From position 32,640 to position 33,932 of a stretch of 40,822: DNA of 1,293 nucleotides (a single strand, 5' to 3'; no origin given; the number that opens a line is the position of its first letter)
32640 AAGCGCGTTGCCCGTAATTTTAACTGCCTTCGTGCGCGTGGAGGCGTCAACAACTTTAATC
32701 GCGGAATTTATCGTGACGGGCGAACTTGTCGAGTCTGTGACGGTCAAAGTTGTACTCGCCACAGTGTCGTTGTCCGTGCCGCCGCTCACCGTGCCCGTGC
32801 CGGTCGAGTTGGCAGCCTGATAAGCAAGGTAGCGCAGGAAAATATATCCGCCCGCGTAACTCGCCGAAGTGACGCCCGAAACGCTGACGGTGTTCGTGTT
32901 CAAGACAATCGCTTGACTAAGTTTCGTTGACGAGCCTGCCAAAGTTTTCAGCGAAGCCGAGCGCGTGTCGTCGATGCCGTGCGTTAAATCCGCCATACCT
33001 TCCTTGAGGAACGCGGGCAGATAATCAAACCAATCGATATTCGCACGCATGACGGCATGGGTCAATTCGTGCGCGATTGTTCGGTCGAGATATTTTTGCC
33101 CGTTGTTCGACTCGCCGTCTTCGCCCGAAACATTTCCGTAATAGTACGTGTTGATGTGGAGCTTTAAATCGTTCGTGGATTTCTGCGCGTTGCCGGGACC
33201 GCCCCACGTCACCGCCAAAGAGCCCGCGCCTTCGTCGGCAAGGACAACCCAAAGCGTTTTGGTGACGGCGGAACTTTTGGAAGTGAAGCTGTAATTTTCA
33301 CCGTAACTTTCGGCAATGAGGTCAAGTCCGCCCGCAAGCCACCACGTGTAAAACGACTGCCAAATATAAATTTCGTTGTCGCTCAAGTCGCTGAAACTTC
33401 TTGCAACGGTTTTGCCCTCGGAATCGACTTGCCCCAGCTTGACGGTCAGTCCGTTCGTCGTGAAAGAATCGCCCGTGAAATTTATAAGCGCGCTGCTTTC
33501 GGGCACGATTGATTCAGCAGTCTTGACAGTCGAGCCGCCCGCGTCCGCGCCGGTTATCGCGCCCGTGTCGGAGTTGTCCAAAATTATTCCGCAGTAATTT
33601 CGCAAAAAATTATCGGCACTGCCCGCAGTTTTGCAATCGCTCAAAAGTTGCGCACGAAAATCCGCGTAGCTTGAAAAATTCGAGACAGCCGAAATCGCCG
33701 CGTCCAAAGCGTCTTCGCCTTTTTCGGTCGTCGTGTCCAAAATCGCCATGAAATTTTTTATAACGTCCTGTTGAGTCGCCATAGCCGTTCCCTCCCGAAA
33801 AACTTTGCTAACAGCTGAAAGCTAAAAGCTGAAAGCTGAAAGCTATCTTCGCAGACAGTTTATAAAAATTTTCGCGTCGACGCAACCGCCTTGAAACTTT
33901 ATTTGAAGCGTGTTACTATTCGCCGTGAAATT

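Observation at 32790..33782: Thermolysin-like HELTH...EGMAD domain fused to the N-terminus of an RTX protein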

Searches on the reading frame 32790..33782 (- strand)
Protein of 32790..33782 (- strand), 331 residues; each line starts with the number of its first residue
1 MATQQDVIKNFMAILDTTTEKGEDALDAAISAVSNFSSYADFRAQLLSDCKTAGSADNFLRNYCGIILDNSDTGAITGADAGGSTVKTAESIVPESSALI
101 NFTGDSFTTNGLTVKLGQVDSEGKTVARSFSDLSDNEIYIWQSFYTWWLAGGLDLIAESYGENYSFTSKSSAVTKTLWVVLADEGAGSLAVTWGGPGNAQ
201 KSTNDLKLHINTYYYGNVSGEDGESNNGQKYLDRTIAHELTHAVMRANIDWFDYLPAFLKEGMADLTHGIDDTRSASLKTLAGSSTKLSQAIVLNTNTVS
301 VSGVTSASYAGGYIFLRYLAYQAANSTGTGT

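Call 6: search_protein_families(library=ncbifam, proteins=[window:32790-33782:-], max_evalue=1)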
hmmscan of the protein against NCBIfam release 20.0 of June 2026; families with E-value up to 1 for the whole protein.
seq(331 aa): 1 family
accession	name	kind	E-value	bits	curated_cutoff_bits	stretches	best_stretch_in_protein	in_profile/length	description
NF033876.2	flagella_HExxH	equivalog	7.3e-46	157.3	205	2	139-330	44-221/384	flagellinolysin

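Call 7: search_solved_structures(query=window:32790-33782:-, max_evalue=10, show_alignments=3)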
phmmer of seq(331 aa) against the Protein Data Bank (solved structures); distinct sequences matched with E-value up to 10: 5.
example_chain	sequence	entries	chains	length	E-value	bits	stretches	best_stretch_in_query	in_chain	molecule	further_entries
2xgw_A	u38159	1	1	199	0.13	14.8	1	121-188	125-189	PEROXIDE RESISTANCE PROTEIN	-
2wla_A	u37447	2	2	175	0.26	13.8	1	121-188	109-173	DPS-LIKE PEROXIDE RESISTANCE PROTEIN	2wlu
5yh4_A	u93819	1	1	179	0.38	13.3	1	157-212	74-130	mirauclin-like protein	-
2egz_A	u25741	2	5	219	0.65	12.6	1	76-131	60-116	3-dehydroquinate dehydratase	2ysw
7vzo_A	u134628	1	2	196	1.9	11.1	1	182-236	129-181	Filamin C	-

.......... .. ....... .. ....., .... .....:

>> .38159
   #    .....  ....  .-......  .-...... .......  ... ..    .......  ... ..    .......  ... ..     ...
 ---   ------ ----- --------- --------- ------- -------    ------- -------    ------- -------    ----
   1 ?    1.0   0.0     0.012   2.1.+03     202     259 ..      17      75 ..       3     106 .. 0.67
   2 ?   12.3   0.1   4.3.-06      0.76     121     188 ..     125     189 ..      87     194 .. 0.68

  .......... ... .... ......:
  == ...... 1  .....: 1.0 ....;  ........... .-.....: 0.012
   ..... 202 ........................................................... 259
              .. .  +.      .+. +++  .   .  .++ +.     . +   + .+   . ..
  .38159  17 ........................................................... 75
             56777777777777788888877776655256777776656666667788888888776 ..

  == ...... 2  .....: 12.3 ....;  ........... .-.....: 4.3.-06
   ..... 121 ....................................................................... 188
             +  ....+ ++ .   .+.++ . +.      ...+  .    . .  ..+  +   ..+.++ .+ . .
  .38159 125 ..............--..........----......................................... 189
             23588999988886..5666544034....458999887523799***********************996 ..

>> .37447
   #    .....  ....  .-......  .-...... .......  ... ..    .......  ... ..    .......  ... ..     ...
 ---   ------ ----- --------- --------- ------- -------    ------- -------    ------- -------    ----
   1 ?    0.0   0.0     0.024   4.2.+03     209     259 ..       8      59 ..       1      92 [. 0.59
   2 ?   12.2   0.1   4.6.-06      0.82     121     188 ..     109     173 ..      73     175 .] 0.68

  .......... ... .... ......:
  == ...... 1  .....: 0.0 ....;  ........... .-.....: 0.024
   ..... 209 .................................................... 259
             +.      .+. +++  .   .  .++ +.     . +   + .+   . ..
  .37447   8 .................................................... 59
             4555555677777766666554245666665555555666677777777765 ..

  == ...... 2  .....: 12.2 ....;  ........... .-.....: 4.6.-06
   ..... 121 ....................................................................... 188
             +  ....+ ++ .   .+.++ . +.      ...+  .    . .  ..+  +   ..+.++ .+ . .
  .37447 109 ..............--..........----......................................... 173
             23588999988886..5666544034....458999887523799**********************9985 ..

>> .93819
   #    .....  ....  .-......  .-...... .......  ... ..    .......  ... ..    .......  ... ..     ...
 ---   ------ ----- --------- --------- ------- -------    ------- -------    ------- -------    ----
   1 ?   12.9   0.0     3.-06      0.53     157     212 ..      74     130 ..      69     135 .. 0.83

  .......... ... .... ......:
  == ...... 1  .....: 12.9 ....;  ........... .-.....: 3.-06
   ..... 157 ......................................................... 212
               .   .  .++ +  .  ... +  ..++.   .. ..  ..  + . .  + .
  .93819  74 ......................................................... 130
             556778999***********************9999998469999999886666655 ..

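Call 9: find_homologous_proteins(query=window:32790-33782:-)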
Query seq(331 aa) (331 aa): 219 proteins with E <= 0.001 among 5402 candidates; the best 120 are listed.
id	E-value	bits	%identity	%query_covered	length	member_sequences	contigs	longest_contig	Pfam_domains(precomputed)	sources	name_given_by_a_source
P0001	2.1e-112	394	59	98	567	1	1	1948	PF00353.26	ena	-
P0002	9.6e-110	385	58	99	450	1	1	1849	-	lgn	-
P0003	1.9e-109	384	58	95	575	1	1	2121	PF13485.12,PF00353.26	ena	-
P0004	5.8e-109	382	56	99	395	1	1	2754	-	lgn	-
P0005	9.6e-103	362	53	98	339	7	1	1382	-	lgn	-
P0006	1.2e-94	335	61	76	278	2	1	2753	-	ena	-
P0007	1.6e-90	322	51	99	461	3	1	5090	-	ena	-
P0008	3.7e-89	317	51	98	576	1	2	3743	-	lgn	-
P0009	3.4e-85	304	53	98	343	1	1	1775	-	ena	-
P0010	6.8e-85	303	53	85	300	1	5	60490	-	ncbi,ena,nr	ncbi:MAG: hypothetical protein II857_10805 [Selenomonadaceae bacterium]|nr:hypothetical protein [Sel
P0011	7.6e-85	303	50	98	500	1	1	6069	PF00353.26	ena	-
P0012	1.0e-83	299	51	99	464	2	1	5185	PF13485.12,PF00353.26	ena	-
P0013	2.3e-83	298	49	99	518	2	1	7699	PF13485.12,PF00353.26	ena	-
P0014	5.6e-83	297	51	98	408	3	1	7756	-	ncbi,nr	ncbi:MAG: hypothetical protein IJ728_10975, partial [Selenomonadaceae bacterium]|nr:hypothetical pro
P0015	3.4e-81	291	49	99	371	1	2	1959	-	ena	-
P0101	2.0e-58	216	44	99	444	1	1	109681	-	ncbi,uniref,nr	ncbi:flagellin [Selenomonas ruminantium]|uniref:Flagellin n=1 Tax=Selenomonas ruminantium TaxID=971 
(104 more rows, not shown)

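Call 21: find_related_loci(query=A1, collection=genome_contigs, flank=6000)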
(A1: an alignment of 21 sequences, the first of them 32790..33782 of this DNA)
Query A1 (331 aa) in genome_contigs; peptide patterns used: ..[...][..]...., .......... (x = any residue, [..] = any of these).
595 stretches matched a pattern (row limit reached: there are more); 283 encode a relative of the query (tblastn E <= 1e-3); the best 80 are kept; 80 distinct loci.
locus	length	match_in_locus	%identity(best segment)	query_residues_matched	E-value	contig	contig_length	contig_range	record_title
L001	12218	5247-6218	91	1-324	0e+0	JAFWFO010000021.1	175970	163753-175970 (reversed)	MAG: Selenomonadaceae bacterium isolate RGIG5694 Sheep_Duodenum.Co__c376292, whole genome shotgun sequence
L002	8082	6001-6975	77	1-327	2e-170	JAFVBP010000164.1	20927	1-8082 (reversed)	MAG: Selenomonadaceae bacterium isolate RGIG5022 Roe_deer_Rumen.Co__c726576, whole genome shotgun sequence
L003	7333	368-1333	60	1-326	7e-127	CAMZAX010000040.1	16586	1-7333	MAG TPA_asm: uncultured Selenomonadales bacterium isolate SRR10912538_bin.8_metaWRAP_v1.3_MAG genome assembly, contig: E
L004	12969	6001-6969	60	1-326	2e-123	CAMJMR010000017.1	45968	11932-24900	MAG: uncultured Selenomonadales bacterium isolate SRR12081294_bin.71_metaWRAP_v1.3_MAG genome assembly, contig: ERZ12289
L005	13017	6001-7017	52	1-326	2e-110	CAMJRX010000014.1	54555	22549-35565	MAG: uncultured Selenomonadales bacterium isolate SRR12081294_bin.75_metaWRAP_v1.3_MAG genome assembly, contig: ERZ12289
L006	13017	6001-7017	54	1-325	5e-103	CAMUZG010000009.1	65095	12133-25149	MAG TPA_asm: uncultured Selenomonadales bacterium isolate SRR8387720_bin.12_metaWRAP_v1.3_MAG genome assembly, contig: E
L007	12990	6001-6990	51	1-324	3e-98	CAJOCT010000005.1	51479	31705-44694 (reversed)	uncultured Selenomonadaceae bacterium isolate Sheep_1_mag_3 genome assembly, contig: scaffold_382, whole genome shotgun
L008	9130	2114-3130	51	3-331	2e-96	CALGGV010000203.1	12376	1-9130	MAG TPA_asm: uncultured Selenomonadales bacterium isolate ERR1278104_bin.38_CONCOCT_v1.1_MAG genome assembly, contig: ER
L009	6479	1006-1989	53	3-326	5e-95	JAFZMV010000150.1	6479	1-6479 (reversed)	MAG: Selenomonadaceae bacterium isolate RGIG7910 Water_buffalos_Reticulum.Co__c4448266, whole genome shotgun sequence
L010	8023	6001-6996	51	1-328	3e-93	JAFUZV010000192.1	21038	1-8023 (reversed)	MAG: Selenomonadaceae bacterium isolate RGIG4976 Roe_deer_Rumen-5__c515133, whole genome shotgun sequence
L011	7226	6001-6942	51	1-324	1e-92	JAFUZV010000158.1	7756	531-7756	MAG: Selenomonadaceae bacterium isolate RGIG4976 Roe_deer_Rumen-5__c394494, whole genome shotgun sequence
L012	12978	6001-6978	50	3-324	1e-91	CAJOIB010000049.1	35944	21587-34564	uncultured Selenomonadaceae bacterium isolate Red_deer_4_mag_35 genome assembly, contig: scaffold_9973, whole genome sho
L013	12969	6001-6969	51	3-324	4e-91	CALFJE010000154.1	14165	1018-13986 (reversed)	MAG TPA_asm: uncultured Selenomonadales bacterium isolate ERR1278105_bin.27_CONCOCT_v1.1_MAG genome assembly, contig: ER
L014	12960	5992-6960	52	3-322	6e-90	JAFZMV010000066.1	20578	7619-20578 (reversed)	MAG: Selenomonadaceae bacterium isolate RGIG7910 Water_buffalos_Reticulum.Co__c1653340, whole genome shotgun sequence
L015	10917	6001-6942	50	1-327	5e-89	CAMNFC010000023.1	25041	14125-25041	MAG: uncultured Selenomonadales bacterium isolate SRR1206671_bin.135_metaWRAP_v1.3_MAG genome assembly, contig: NODE.333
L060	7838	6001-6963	40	3-324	7e-59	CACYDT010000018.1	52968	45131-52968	MAG: uncultured Veillonellaceae bacterium isolate RUG11858 genome assembly, contig: RUG11858_asm_18, whole genome shotgu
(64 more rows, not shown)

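Call 25: predict_structure(alignment_id=A1)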
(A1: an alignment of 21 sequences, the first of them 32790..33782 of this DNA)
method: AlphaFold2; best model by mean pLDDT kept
length: 331 residues; sequences in the alignment: 21
mean_pLDDT: 87.8   pTM: 0.89
mean pLDDT of the five models: 87.8, 86.3, 85.0, 84.5, 81.3
residues with pLDDT >= 90: 203; 70-90: 97; 50-70: 21; < 50: 10
segments of 3 or more residues with pLDDT < 50: 82-85, 328-331
pLDDT, mean of each block of 10 residues (from residue 1): 89 94 96 95 98 96 86 62 53 82 97 96 93 96 95 90 87 93 85 70 86 88 83 92 93 93 89 84 97 90 88 95 71 34
secondary structure, 60 per line:
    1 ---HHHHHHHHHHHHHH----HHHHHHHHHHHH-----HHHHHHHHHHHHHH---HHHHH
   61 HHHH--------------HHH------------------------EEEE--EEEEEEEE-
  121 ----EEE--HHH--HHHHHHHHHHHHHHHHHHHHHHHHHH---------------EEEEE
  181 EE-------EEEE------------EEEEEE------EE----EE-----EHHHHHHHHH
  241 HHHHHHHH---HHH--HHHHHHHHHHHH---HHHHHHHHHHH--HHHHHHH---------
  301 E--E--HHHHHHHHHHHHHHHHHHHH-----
elements in order: H4-17 H22-33 H39-52 H56-64 E106-109 E112-119 E125-127 H135-160 E176-182 E190-193 E206-211 H232-248 H257-268 H272-282 H285-291 H307-326

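Call 27: fold_search(model_id=the predicted structure, library=pdb)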
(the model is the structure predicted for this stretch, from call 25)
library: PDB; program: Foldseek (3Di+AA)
matches with E <= 10: 74; with E <= 0.001: 0
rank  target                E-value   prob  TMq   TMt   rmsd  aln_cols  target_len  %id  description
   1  1hv5_A                5.2e-02  0.92  0.14  0.27   4.0        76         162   18  CRYSTAL STRUCTURE OF THE STROMELYSIN-3 (MMP-11) CATALYTIC DOMAIN COMPLEXED WITH A PHOSPHINIC INHIBITOR (released 2001-03-28)
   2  1lml                  1.1e-01  0.75  0.18  0.13   5.1        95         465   14  LEISHMANOLYSIN (released 1997-09-17)
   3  3qnf_C                4.3e-01  0.28  0.24  0.12   8.1       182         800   12  Crystal structure of the open state of human endoplasmic reticulum aminopeptidase 1 ERAP1 (released 2011-02-23)
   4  9a5m_A                5.7e-01  0.03  0.11  0.09  22.4       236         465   11  Integrative model of YDJA-YDIS by crosslinking MS and deep learning (released 2024-09-18)
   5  9grb_D                7.6e-01  0.02  0.10  0.07  15.6       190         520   14  Crystal structure of mouse Carboxylesterase 2b (Ces2b) (released 2025-09-24)
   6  8axc_D                9.0e-01  0.02  0.10  0.07  15.3       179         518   12  Crystal structure of mouse Ces2c (released 2022-11-16)
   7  8axc_A                1.1e+00  0.02  0.10  0.07  15.3       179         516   12  Crystal structure of mouse Ces2c (released 2022-11-16)
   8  9g73_B                1.1e+00  0.02  0.10  0.07  15.5       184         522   11  Crystal structure of mouse Carboxylesterase 2e (Ces2e) (released 2025-08-13)
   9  6be6_D                1.2e+00  0.06  0.16  0.13  10.5       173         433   12  ADAM10 Extracellular Domain (released 2017-12-27)
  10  8axc_C                1.2e+00  0.01  0.09  0.07  15.4       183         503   12  Crystal structure of mouse Ces2c (released 2022-11-16)
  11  6r7w_A                1.4e+00  0.12  0.15  0.18   5.9        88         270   17  Tannerella forsythia mature mirolysin in complex with a cleaved peptide. (released 2019-11-13)
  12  1uqu_B                1.7e+00  0.03  0.09  0.07  10.9       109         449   12  Trehalose-6-phosphate from E. coli bound with UDP-glucose. (released 2003-11-13)
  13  5lg6_B                1.8e+00  0.11  0.24  0.10   6.8       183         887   13  Structure of the deglycosylated porcine aminopeptidase N ectodomain (released 2017-04-12)
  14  6p1h_B                2.4e+00  0.04  0.10  0.08  13.4       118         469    9  Cryo-EM Structure of DNA Polymerase Delta Holoenzyme (released 2019-10-02)
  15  9q7y_B                2.5e+00  0.04  0.13  0.08   8.9       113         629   15  Zymogen ADAM17- iRhom1 Cytoplasmic Deletion (365) Complex Bound by the MEDI3622 Fab (released 2026-04-01)
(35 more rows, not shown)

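Call 30: search_protein_representatives(alignment_id=A1)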
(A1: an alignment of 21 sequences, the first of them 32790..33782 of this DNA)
Query: 21 sequences, 353 profile positions. Proteins with E-value up to 0.001 (for the whole library): 1385; up to 1e-10: 1112; up to 1e-30: 709. The best 150 are listed.
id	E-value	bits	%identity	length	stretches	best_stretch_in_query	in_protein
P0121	4.2e-224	759.3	-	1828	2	2-317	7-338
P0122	1.1e-166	570.5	-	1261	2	5-312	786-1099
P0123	8.2e-162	554.5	-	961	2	3-327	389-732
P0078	3.4e-146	503.1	-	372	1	1-337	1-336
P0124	5.3e-145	499.2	-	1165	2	2-323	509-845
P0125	8.4e-145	498.5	-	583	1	1-321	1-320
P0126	6.4e-142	489.1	-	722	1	2-346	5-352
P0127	1.4e-139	481.4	-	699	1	2-342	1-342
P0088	2.7e-134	464.0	-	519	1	1-338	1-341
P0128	7.0e-132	456.0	-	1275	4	124-300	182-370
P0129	1.0e-130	452.2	-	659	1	1-318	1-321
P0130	2.0e-129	448.0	-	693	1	1-346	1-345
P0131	4.2e-129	446.9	-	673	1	1-314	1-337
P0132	2.8e-127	440.9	-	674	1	1-335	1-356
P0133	2.4e-125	434.6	-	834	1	2-310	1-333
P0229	1.2e-104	366.5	-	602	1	3-313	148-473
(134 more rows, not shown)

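Call 46: search_solved_structures(query=A1, max_evalue=10, show_alignments=3)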
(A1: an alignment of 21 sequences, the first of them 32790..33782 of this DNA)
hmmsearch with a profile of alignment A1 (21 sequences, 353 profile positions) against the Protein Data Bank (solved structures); distinct sequences matched with E-value up to 10: 0.

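Call 54: search_protein_families(library=ncbifam, proteins=[P0229], max_evalue=0.001)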
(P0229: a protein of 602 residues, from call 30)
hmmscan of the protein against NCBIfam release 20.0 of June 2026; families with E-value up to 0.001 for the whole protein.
P0229 (602 aa): 28 families (the best 25 are shown)
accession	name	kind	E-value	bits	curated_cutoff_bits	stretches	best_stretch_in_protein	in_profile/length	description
NF033876.2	flagella_HExxH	equivalog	7e-75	252.9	205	3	275-460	36-213/384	flagellinolysin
NF009446.0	PRK12804.1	subfamily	3.7e-60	203.9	352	2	5-150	3-150/301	flagellin Hag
NF009448.0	PRK12806.1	equivalog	3.1e-49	168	531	2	1-168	1-172/475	flagellin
NF006466.0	PRK08869.1-1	subfamily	9.8e-49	166.9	426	2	1-144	1-145/377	flagellin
NF009444.0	PRK12802.1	equivalog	7.3e-48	163.5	332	2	1-169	1-176/282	flagellin domain-containing protein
NF006468.0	PRK08869.1-3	subfamily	1.5e-47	162.5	436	2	1-144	1-145/378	polar flagellin E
NF006467.0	PRK08869.1-2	subfamily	9e-43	146.8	443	2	1-174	1-178/400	flagellin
NF009449.0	PRK12807.1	subfamily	9.7e-43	146.8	347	2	6-152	4-154/287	flagellin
NF038071.1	lat_flg_LafA_2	exception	9.3e-41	140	365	2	1-140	1-141/284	lateral flagellin LafA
NF006469.0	PRK08869.1-4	equivalog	3.3e-40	138.6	627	2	1-143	1-144/377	flagellin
NF005294.0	PRK06819.1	subfamily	2.3e-39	136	387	2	1-142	1-143/376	FliC/FljB family flagellin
NF010115.0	PRK13588.1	subfamily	4.1e-37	128.3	503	2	1-141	1-142/514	flagellin B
NF006264.0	PRK08411.1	subfamily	3e-36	125.3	729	2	4-141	4-142/572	flagellin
NF005953.0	PRK08026.1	subfamily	4.8e-35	122.1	619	1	1-602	1-547/548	FliC/FljB family flagellin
NF006470.0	PRK08869.1-5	equivalog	7.4e-34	117.6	423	2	7-142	6-142/388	flagellin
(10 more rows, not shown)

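Call 63: search_protein_families(library=pfam, proteins=[L060:10-1614:+, L060:1611-2957:+, L060:2959-5082:+, L060:5279-5833:+], max_evalue=0.0001)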
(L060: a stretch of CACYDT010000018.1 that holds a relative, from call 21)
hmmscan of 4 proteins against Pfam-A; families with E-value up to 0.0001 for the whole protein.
L060:10-1614:+ (534 aa): 3 families
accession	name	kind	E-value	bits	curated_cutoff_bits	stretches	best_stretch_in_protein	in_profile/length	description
PF00664.28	ABC_membrane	-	4.5e-44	151.6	28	1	2-247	25-273/274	ABC transporter transmembrane region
PF00005.33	ABC_tran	-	2e-35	122.8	25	1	312-460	2-137/137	ABC transporter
PF02463.25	SMC_N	-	1.5e-07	31.5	40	1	349-503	108-212/220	RecF/RecN/SMC N terminal domain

L060:1611-2957:+ (448 aa): 4 families
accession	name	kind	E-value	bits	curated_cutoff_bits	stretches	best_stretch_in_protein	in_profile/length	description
PF13437.12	HlyD_3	-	1.8e-20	74.1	22.2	1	302-415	2-106/106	HlyD family secretion protein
PF16576.10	HlyD_D23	-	6.6e-08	32.5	30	0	79-107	110-138/214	Barrel-sandwich domain of CusB or HlyD membrane-fusion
PF13533.13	Biotin_lipoyl_2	-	3.4e-07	30.4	29.8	1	80-109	3-32/32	Biotin-lipoyl like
PF00364.28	Biotin_lipoyl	-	4.2e-05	23.7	22.1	0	80-107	45-72/73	Biotin-requiring enzyme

L060:2959-5082:+ (707 aa): 4 families
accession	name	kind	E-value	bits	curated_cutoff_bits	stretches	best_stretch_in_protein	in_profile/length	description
PF00664.28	ABC_membrane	-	2e-50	172.5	28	1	156-423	3-273/274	ABC transporter transmembrane region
PF00005.33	ABC_tran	-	1.9e-34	119.7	25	1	487-636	1-137/137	ABC transporter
PF03412.21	Peptidase_C39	-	6.7e-17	62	22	1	4-125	11-131/133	Peptidase C39 family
PF02463.25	SMC_N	-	1.3e-05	25.1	40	0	526-679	109-212/220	RecF/RecN/SMC N terminal domain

L060:5279-5833:+ (184 aa): 0 families

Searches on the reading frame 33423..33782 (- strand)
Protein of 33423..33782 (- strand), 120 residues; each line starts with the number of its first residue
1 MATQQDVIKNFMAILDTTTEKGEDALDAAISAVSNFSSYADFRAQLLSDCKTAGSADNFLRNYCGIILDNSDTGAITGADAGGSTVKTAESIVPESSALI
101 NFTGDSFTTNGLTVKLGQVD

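Call 54: search_protein_families(library=ncbifam, proteins=[window:33423-33782:-], max_evalue=0.001)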
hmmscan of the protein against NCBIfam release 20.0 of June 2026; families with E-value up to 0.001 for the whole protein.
window:33423-33782:- (120 aa): 1 family
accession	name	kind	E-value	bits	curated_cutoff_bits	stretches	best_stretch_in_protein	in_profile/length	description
NF033876.2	flagella_HExxH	equivalog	2.9e-14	53.3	205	1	5-115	219-317/384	flagellinolysin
